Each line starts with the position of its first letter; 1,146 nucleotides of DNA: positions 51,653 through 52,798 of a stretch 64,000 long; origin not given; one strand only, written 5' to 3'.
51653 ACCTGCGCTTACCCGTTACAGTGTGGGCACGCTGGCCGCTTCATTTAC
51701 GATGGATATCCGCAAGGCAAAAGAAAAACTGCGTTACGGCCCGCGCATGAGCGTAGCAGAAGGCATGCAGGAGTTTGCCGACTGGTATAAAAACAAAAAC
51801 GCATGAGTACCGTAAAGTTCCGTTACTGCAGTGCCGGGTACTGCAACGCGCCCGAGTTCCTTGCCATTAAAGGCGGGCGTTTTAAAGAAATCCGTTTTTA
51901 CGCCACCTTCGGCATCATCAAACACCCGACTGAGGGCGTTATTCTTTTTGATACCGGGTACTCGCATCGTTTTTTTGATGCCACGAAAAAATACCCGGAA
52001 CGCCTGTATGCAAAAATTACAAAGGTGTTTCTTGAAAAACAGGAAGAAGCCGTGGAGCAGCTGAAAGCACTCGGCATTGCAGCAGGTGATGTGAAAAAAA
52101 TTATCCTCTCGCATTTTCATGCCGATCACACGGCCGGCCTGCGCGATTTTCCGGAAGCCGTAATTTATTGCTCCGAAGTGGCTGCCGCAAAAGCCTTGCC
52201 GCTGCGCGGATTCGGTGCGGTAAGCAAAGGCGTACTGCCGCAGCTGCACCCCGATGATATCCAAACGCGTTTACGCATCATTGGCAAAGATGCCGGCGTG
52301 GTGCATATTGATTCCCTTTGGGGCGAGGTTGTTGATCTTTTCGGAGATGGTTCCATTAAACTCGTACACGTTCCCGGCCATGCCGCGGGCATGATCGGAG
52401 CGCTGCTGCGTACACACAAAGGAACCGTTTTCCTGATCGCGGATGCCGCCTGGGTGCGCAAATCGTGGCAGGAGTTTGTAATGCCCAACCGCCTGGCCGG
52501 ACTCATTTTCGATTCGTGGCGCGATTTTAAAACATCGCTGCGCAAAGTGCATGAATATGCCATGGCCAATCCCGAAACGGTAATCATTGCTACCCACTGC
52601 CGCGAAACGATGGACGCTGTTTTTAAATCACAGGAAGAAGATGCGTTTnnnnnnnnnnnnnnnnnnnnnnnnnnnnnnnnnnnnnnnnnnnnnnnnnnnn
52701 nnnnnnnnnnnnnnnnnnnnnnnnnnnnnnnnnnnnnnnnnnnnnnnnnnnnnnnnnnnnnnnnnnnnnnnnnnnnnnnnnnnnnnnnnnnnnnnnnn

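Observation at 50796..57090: Compact, translationally coupled six-gene putative biosynthetic operon: SDR epimerase, MBL hydrolase, F390-synthetase-like adenylating enzyme, KAS III, membrane sulfotransferase, Cys-nucleophile alpha/beta hydrolase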

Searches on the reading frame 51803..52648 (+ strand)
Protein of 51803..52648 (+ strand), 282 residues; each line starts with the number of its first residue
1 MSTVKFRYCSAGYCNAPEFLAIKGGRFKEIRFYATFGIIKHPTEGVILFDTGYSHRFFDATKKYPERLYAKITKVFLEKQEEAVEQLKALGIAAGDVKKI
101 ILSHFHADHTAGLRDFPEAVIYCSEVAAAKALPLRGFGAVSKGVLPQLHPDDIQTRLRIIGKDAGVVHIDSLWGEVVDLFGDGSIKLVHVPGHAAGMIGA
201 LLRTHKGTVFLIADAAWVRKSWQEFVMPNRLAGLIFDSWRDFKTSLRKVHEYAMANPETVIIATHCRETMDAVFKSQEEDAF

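Call 3: search_protein_families(library=pfam, proteins=[window:51803-52648:+], max_evalue=0.01)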
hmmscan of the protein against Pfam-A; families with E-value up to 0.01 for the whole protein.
window:51803-52648:+ (282 aa): 2 families
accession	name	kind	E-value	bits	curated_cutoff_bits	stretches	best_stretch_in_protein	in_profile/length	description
PF00753.33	Lactamase_B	-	8.4e-15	55.7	22.7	1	38-198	10-135/196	Metallo-beta-lactamase superfamily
PF12706.13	Lactamase_B_2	-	6e-06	26.4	27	1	86-260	21-184/200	Beta-lactamase superfamily domain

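Call 4: search_protein_families(library=ncbifam, proteins=[window:51803-52648:+], max_evalue=0.01)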
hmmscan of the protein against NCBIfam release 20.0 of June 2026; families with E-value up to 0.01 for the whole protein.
window:51803-52648:+ (282 aa): 21 families
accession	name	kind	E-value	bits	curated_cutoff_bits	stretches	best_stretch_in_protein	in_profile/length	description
NF045700.1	AHLLactAttM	equivalog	2.3e-25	89.6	390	2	35-120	34-117/257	AttM family quorum-quenching N-acyl homoserine lactonase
NF045699.1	AHLLactAiiA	equivalog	8.8e-16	57.8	375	2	42-130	41-129/251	quorum-quenching N-acyl homoserine lactonase AiiA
NF047925.1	pyridox_lacton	equivalog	2.5e-14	53.7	325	1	28-256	29-244/268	4-pyridoxolactonase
NF047976.1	lactonase_AhlS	equivalog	2.7e-14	52.9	475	1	27-278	38-272/276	AhlS family quorum-quenching N-acyl homoserine lactonase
NF047979.1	lactonase_AidB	equivalog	3.9e-11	42.7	360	1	82-238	79-225/271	AidB family quorum-quenching N-acyl homoserine lactonase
NF033105.1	bla_subclass_B3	equivalog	6e-06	25.7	240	1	84-204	49-157/257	subclass B3 metallo-beta-lactamase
NF047919.1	lactonase_YtnP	equivalog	7.3e-06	25.4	425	1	67-117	69-120/274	YtnP family quorum-quenching lactonase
NF012229.1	bla_class_B_core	domain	1.3e-05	25.4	100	1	33-119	13-74/139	metallo-beta-lactamase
NF000801.0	PRK00055.1-3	equivalog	4.4e-05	22.7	252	1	81-113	38-70/307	ribonuclease Z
TIGR02651.1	RNase_Z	equivalog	6.7e-05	22.1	292.95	1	83-114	38-69/302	ribonuclease Z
NF000805.0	PRK00055.2-3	equivalog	0.00034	19.9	416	1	81-114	40-73/307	ribonuclease Z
TIGR03307.1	PhnP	equivalog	0.00038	19.9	272.25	0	93-113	63-83/249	phosphonate metabolism protein PhnP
NF000806.0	PRK00055.2-4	equivalog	0.00099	18.4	363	1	57-118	13-75/280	ribonuclease Z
NF041257.1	GntH_guanitoxin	equivalog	0.0014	17.5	333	1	83-138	54-105/374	guanitoxin biosynthesis MBL fold metallo-hydrolase GntH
TIGR04558.1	SoxH_rel_PQQ_1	hypoth_equivalog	0.0018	17.4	300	0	93-128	68-103/285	quinoprotein relay system zinc metallohydrolase 1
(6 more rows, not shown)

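Call 24: search_solved_structures(query=window:51803-52648:+, max_evalue=0.001, show_alignments=1)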
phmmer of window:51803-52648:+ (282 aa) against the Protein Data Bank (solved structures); distinct sequences matched with E-value up to 0.001: 19.
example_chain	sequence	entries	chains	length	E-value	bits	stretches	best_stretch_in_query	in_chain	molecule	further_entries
9khq_A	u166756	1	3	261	2.1e-17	66.8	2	176-265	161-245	N-acylhomoserine lactonase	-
9kho_A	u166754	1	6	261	1.1e-16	64.4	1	37-256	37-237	N-acylhomoserine lactonase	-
2r2d_A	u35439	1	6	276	7.8e-11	45.2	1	42-277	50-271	Zn-dependent hydrolases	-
3aj3_A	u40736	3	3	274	1.7e-09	40.9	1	28-224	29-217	4-pyridoxolactonase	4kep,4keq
6cgy_A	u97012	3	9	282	1.1e-08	38.2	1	31-129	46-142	Beta-lactamase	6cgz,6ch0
6n9q_P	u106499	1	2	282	1.8e-06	30.9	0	30-125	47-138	Lactonase GcL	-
9b2i_A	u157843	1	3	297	2.1e-06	30.7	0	30-125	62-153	quorum-quenching N-acyl-homoserine lactonase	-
9b2j_A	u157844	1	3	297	2.1e-06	30.7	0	30-125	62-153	quorum-quenching N-acyl-homoserine lactonase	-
6n9i_A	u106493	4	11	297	2.1e-06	30.7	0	30-125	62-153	Putative hydrolase | GcL lactonase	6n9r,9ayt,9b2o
9b2l_A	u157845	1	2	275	8.1e-06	28.8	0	30-125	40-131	quorum-quenching N-acyl-homoserine lactonase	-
9b2p_A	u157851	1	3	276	8.2e-06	28.8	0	30-125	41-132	quorum-quenching N-acyl-homoserine lactonase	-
9b2n_A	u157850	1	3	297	1.1e-05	28.4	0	30-125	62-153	quorum-quenching N-acyl-homoserine lactonase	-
2br6_A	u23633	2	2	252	2.1e-05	27.4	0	41-129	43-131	AIIA-LIKE PROTEIN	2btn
5eh9_A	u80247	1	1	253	3.5e-05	26.7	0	40-129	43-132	N-acyl homoserine lactonase AiiA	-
2a7m_A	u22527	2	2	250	3.8e-05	26.6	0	42-129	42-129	N-acyl homoserine lactone hydrolase | N-acyl homoserine lactonase AiiA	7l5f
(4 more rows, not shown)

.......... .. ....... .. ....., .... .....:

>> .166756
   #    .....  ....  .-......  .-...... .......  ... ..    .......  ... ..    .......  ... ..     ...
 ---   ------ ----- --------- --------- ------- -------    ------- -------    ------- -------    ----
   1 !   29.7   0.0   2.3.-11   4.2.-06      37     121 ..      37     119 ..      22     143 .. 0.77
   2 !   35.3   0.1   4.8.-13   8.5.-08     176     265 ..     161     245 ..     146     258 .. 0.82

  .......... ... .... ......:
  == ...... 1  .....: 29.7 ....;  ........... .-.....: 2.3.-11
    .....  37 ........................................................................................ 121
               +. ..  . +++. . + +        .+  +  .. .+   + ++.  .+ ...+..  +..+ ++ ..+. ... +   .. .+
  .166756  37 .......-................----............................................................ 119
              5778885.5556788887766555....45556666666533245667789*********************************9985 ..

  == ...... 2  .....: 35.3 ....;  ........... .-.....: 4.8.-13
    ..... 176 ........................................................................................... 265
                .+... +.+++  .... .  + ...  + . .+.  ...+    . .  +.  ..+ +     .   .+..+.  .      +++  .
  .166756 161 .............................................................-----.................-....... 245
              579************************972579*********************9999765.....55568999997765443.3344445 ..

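Call 92: search_protein_families(library=padloc, proteins=[window:51803-52648:+], max_evalue=0.001)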
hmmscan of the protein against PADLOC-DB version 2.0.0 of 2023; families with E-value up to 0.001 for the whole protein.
window:51803-52648:+ (282 aa): 0 families
